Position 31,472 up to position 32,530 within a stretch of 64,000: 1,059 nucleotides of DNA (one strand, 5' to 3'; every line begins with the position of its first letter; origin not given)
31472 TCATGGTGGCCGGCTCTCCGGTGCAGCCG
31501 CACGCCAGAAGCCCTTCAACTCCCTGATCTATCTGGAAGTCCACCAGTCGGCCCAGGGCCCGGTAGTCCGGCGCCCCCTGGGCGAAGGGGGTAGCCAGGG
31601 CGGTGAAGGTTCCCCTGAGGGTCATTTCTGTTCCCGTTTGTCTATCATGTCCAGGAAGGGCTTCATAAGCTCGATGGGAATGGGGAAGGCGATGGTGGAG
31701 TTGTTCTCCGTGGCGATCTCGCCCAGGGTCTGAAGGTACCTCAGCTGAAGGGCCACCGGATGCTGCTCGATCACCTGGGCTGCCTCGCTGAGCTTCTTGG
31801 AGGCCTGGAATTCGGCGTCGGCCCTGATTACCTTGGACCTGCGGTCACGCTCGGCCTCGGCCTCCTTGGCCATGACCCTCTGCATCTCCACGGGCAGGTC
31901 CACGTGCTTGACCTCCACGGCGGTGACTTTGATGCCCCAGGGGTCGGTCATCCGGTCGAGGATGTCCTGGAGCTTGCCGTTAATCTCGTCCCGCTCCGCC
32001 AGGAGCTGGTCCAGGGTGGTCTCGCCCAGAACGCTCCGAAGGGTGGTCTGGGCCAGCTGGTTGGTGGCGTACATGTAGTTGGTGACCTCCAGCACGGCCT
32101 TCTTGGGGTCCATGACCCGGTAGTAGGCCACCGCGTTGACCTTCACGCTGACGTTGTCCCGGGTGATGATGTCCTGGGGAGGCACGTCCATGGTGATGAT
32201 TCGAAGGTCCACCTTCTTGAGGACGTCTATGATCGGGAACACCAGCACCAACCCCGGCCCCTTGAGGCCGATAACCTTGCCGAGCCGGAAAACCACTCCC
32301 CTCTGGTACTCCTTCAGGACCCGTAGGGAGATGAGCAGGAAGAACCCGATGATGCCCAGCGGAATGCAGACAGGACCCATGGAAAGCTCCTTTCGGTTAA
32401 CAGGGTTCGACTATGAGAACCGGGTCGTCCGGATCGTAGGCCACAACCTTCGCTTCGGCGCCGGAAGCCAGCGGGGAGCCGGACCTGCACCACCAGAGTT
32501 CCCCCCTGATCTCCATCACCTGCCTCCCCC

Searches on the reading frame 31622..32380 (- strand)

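Call 36: search_protein_families(library=pfam, proteins=[window:31622-32380:-], max_evalue=0.001)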
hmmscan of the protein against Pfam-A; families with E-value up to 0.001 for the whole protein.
window:31622-32380:- (252 aa): 2 families
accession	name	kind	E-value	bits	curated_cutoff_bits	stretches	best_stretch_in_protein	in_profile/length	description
PF01145.31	Band_7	-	9.4e-38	130.4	23.6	1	21-190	2-175/176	SPFH domain / Band 7 family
PF13421.11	Band_7_1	-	0.00023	21.3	24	1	79-175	101-208/211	SPFH domain-Band 7 family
